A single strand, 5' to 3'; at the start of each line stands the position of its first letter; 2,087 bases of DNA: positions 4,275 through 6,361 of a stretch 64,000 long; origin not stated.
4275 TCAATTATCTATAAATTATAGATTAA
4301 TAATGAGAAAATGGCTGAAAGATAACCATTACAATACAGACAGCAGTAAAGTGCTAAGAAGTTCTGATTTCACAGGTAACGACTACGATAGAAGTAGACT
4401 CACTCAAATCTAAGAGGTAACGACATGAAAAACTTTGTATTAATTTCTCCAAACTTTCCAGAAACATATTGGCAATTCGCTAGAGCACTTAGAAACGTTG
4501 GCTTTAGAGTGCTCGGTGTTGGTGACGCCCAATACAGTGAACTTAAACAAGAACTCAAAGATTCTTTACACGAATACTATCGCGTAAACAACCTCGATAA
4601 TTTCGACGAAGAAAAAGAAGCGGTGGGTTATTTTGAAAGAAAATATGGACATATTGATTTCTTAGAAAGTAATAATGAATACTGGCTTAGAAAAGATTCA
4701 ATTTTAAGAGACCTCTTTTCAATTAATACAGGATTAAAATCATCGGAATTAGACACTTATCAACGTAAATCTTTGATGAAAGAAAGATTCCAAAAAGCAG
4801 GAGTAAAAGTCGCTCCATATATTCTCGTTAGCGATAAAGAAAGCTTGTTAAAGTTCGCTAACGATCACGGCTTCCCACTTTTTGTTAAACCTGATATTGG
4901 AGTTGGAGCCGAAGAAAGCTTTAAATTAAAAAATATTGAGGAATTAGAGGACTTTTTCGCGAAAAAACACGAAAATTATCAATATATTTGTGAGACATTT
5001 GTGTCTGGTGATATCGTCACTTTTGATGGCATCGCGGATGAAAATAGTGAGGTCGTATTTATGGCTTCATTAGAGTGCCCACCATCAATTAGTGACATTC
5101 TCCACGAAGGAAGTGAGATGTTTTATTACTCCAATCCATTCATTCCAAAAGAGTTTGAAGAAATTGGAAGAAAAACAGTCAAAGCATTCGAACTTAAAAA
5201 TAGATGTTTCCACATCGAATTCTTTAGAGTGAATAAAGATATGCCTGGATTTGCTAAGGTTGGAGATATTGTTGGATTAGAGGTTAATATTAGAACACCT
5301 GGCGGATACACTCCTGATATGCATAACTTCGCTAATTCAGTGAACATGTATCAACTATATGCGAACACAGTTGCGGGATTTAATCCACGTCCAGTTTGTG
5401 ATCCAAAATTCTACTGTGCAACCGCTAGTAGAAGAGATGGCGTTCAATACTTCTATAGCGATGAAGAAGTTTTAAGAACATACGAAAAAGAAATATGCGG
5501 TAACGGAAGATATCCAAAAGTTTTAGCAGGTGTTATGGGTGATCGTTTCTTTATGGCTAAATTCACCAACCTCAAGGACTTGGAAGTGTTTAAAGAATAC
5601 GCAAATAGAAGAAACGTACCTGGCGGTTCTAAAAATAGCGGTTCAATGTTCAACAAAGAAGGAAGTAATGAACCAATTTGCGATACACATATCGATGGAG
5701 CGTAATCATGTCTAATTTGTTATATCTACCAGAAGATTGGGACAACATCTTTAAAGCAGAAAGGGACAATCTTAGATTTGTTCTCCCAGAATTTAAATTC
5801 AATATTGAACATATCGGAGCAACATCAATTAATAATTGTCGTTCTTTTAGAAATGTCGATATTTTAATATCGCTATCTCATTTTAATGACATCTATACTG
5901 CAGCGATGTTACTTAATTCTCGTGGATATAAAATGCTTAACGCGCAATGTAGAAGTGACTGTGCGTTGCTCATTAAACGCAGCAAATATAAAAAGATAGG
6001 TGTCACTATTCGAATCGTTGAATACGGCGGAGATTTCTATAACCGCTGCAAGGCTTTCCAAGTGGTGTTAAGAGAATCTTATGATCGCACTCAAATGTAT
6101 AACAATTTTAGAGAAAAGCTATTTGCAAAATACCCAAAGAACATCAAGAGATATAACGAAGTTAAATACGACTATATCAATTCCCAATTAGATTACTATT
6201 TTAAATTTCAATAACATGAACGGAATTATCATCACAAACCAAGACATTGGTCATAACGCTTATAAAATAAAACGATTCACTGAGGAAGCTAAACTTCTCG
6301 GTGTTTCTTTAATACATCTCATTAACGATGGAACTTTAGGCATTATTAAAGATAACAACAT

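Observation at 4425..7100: Compact trio: ATP-grasp ligase - GrpB nucleotidyltransferase-fold protein - RimK-type ATP-grasp ligase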

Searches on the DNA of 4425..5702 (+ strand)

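Call 87: search_rna_families(sources=[L025, L022, L010, L035, L049, L060, L077, L016], threshold=gathering)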
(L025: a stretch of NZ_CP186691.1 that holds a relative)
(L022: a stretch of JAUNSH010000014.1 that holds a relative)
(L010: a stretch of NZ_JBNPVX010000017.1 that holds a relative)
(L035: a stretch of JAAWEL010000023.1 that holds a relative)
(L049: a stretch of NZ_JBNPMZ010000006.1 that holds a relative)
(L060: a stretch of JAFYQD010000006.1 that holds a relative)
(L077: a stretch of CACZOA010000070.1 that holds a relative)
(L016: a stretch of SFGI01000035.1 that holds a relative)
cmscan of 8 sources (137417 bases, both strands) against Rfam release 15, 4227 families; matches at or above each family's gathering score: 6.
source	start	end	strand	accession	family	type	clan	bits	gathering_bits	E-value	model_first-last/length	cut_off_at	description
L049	6977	7144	+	RF01699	Clostridiales-1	Gene; sRNA;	-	151.2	48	7.9e-35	1-166/166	no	Clostridiales-1 RNA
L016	5901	6064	+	RF01699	Clostridiales-1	Gene; sRNA;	-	101.5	48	1.8e-21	1-166/166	no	Clostridiales-1 RNA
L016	5233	5357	+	RF00557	L10_leader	Cis-reg; leader;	-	69.5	44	1.2e-08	1-138/138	no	Ribosomal protein L10 leader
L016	10015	10121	+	RF00059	TPP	Cis-reg; riboswitch;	-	62.2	54.3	1.8e-09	1-105/105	no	TPP riboswitch aptamer (THI element)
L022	16645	16717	-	RF00005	tRNA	Gene; tRNA;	CL00001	61.4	29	1.5e-10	1-71/71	no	tRNA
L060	9337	9425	+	RF00005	tRNA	Gene; tRNA;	CL00001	59.3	29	5.9e-10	1-71/71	no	tRNA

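Call 88: search_rna_families(sources=[L032, L054, L058, L064, L067, L068, L044, L019, L031], threshold=gathering)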
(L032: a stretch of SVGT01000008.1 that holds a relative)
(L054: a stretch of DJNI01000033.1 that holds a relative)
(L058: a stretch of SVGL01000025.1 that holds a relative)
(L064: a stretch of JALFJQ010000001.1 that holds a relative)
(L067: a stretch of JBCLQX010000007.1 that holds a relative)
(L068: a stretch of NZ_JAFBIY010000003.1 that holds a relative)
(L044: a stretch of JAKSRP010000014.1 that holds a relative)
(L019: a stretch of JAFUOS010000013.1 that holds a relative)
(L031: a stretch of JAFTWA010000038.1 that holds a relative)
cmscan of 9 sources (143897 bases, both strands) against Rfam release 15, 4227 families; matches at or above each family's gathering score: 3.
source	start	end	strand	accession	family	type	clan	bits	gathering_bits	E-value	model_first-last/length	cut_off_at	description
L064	4298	4469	-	RF00168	Lysine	Cis-reg; riboswitch;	-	101.4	30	1.8e-25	1-182/182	no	Lysine riboswitch aptamer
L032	10489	10561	+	RF00005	tRNA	Gene; tRNA;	CL00001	65.6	29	1.1e-11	1-71/71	no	tRNA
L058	5078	5159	+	RF00005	tRNA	Gene; tRNA;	CL00001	50.4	29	1.7e-07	1-71/71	no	tRNA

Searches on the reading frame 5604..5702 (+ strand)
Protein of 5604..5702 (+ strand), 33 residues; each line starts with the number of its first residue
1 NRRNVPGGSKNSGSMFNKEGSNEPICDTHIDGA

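Call 66: search_protein_families(library=pfam, proteins=[window:5604-5702:+], max_evalue=10)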
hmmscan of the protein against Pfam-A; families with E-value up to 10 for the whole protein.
seq(33 aa): 0 families

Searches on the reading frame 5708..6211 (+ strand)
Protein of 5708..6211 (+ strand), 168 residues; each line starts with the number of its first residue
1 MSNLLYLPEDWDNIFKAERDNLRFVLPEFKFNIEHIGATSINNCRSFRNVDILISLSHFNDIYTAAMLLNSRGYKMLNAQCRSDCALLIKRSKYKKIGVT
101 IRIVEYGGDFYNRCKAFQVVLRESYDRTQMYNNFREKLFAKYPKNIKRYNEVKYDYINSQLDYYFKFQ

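Call 3: search_protein_families(library=pfam, proteins=[window:5708-6211:+], max_evalue=0.01)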
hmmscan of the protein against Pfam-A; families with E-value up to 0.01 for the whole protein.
window:5708-6211:+ (168 aa): 1 family
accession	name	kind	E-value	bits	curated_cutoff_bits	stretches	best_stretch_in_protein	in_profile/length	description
PF04229.20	GrpB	-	7.1e-20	72.2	25.5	1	9-159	9-155/159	GrpB protein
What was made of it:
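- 5708..6214 (+): GrpB/UPF0157 protein with a Pol-beta-like nucleotidyltransferase fold. It is an accessory gene that always sits directly after the peptide's stop codon. PF04229 scores 72.2 bits (call 3).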

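Call 4: search_protein_families(library=ncbifam, proteins=[window:5708-6211:+], max_evalue=0.01)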
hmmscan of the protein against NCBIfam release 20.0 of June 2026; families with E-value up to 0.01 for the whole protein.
window:5708-6211:+ (168 aa): 1 family
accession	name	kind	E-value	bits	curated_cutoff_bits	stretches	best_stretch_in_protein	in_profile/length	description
NF002879.0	PRK03333.1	equivalog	0.00028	20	215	1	20-159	230-379/395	dephospho-CoA kinase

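Call 28: search_solved_structures(query=window:5708-6211:+, max_evalue=0.01, show_alignments=3)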
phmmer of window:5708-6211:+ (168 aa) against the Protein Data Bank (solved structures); distinct sequences matched with E-value up to 0.01: 1.
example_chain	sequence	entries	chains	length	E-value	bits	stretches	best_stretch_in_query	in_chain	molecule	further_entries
2nrk_A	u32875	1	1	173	5.5e-05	26.3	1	10-157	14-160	Hypothetical protein GrpB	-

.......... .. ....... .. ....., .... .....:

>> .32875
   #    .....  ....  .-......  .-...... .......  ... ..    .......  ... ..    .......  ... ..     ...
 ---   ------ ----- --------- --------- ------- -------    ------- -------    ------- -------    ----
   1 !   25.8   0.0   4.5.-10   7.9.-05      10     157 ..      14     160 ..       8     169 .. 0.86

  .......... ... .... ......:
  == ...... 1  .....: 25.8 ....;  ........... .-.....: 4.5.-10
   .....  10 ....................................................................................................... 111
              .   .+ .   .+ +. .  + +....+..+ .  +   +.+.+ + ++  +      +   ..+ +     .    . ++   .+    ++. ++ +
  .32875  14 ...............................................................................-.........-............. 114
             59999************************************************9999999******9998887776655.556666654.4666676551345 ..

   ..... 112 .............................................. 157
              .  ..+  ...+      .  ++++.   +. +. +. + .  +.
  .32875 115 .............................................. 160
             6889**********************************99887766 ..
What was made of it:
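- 5708..6214 (+): PDB 2nrk matches at E=5.5e-5 (call 28).
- Closest known: GrpB/UPF0157. Same: The HIG[SA]TS ... [IV]D[IF]L signature is shared (call 28).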

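Call 34: find_homologous_proteins(query=window:5708-6211:+, max_evalue=0.001)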
Query window:5708-6211:+ (168 aa): 22 proteins with E <= 0.001 among 35 candidates.
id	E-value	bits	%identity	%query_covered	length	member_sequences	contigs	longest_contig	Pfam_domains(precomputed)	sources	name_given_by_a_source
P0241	5.9e-108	376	100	100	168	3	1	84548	PF04229.21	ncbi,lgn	-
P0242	6.0e-70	252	67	100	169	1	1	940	PF04229.21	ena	-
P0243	9.1e-60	219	58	100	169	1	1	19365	PF04229.21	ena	-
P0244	8.3e-57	210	58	100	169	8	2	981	PF04229.21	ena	-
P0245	3.9e-56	207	57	100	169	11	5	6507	PF04229.21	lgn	-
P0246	4.7e-56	207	56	98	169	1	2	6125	PF04229.21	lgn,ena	-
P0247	6.9e-55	203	55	100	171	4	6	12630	PF04229.21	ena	-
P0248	5.3e-54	200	55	98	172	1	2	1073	PF04229.21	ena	-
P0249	3.5e-51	191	56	98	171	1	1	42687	PF04229.21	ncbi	-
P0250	6.1e-50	187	52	98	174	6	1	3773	PF04229.21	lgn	-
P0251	1.3e-48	183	55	100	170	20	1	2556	PF04229.21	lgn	-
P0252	1.7e-48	182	53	97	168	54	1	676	PF04229.21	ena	-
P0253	3.8e-48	181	55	98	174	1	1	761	PF04229.21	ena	-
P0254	2.0e-47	179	53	98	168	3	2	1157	PF04229.21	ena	-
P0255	2.8e-47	179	53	98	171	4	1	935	PF04229.21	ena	-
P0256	3.2e-47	178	52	100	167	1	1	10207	PF04229.21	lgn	-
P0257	3.9e-46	175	49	97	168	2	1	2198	PF04229.21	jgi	-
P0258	2.1e-45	172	51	91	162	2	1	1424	PF04229.21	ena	-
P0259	3.6e-41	159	46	100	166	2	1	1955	PF04229.21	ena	-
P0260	6.9e-40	155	46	96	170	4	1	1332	PF04229.21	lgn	-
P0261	6.5e-28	116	57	59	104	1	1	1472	PF04229.21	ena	-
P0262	8.7e-20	89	61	44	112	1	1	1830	PF04229.21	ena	-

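Call 96: search_protein_families(library=padloc, proteins=[window:5708-6211:+], max_evalue=0.001)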
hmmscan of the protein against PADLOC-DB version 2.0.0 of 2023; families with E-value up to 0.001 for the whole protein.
window:5708-6211:+ (168 aa): 0 families

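Call 100: predict_structure(alignment_id=A5)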
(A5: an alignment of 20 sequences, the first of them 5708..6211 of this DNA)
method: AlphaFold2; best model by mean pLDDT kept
length: 168 residues; sequences in the alignment: 20
mean_pLDDT: 92.5   pTM: 0.86
mean pLDDT of the five models: 92.5, 92.4, 91.1, 91.0, 90.6
residues with pLDDT >= 90: 137; 70-90: 28; 50-70: 3; < 50: 0
segments of 3 or more residues with pLDDT < 50: none
pLDDT, mean of each block of 10 residues (from residue 1): 87 97 93 95 90 94 94 92 93 95 95 95 91 94 90 93 81
secondary structure, 60 per line:
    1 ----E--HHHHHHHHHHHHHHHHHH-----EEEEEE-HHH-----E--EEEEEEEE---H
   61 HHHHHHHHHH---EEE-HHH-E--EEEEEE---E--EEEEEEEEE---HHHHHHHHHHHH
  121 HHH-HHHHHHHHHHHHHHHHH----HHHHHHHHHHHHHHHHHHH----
elements in order: H8-25 E31-36 E49-56 H60-70 E74-76 E85-90 E97-105 H109-123 H125-141 H146-164

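Call 102: fold_search(model_id=the predicted structure, library=pdb)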
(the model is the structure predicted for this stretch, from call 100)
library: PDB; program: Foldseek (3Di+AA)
matches with E <= 10: 510; with E <= 0.001: 6
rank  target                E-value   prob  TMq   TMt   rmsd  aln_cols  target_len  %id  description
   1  2nrk                  5.3e-08  1.00  0.74  0.75   3.5       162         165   23  Crystal structure of conserved protein GrpB from Enterococcus faecalis (released 2006-12-05)
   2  6n39                  1.8e-05  1.00  0.74  0.34   4.3       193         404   13  Crystal structure of an dephospho-CoA kinase CoaE from Mycobacterium paratuberculosis (released 2018-11-21)
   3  9ewc_C                3.5e-04  1.00  0.47  0.28   7.0       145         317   14  DNA Polymerase Lambda I493R 528-530 NEY, TTP:At Ca2+ Ground State Ternary Complex (released 2025-07-23)
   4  4nku_A                9.9e-04  1.00  0.48  0.27   3.9       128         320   14  Structure of Cid1 in complex with its short product ApU (released 2013-12-18)
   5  4fhy                  9.9e-04  1.00  0.49  0.28   3.5       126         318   12  Crystal structures of the Cid1 poly (U) polymerase reveal the mechanism for UTP selectivity - Mg 3'-dATP bound (released 2012-08-29)
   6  8acu_A                9.9e-04  1.00  0.36  0.19  11.8       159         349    9  Structure of Bacillus subtilis Rel in complex with DarB (released 2023-07-19)
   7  6ewz_A                1.1e-03  0.94  0.32  0.28  13.0       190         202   10  Crystal structure of RelP (SAS2) from Staphylococcus aureus bound to AMPCPP and GTP in the pre-catalytic state (released 2018-01-24)
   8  5u8h_A                1.3e-03  1.00  0.46  0.27   7.5       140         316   11  DNA Polymerase Beta G231D crystallized in PEG 400 (released 2017-04-26)
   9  6fgj_A                1.4e-03  0.92  0.29  0.26  11.4       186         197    9  Crystal structure of the small alarmone synthethase 2 from Staphylococcus aureus (released 2018-02-07)
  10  8opp_A                1.5e-03  1.00  0.52  0.16   4.2       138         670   11  Structure of human terminal uridylyltransferase 7 (hTUT7/ZCCHC6) bound with pre-let7g miRNA and UTPalphaS (released 2024-07-24)
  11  4fhx                  1.5e-03  1.00  0.48  0.28   3.7       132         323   11  Crystal structures of the Cid1 poly (U) polymerase reveal the mechanism for UTP selectivity - H336N mutant bound to MgAT (released 2012-08-29)
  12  4ud5_B                1.5e-03  1.00  0.48  0.26   4.0       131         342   11  Structural Plasticity of Cid1 Provides a Basis for its RNA Terminal Uridylyl Transferase Activity (released 2015-03-18)
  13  4e8f_A                1.5e-03  1.00  0.41  0.24   4.6       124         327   14  Structural Basis for the Activity of a Cytoplasmic RNA Terminal U-transferase (released 2012-07-04)
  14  4ep7_A                1.6e-03  1.00  0.41  0.24   4.5       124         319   14  Functional implications from the Cid1 poly(U) polymerase crystal structure (released 2012-06-06)
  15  4ud4_A                1.7e-03  1.00  0.49  0.28   3.7       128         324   11  Structural Plasticity of Cid1 Provides a Basis for its RNA Terminal Uridylyl Transferase Activity (released 2015-03-18)
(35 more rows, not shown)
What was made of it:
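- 5708..6214 (+): The AF2 model has pLDDT 92.5, and its top structural matches are 2nrk and 6n39, followed by Pol-beta/Cid1-type nucleotidyltransferases (calls 100, 102).
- On GrpB / UPF0157 (PF04229): 2nrk is the top structural match at TM 0.74 (call 102).
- Closest known: GrpB/UPF0157. Same: The Pfam model is passed and the fold matches at TM 0.74 (calls 3, 102).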
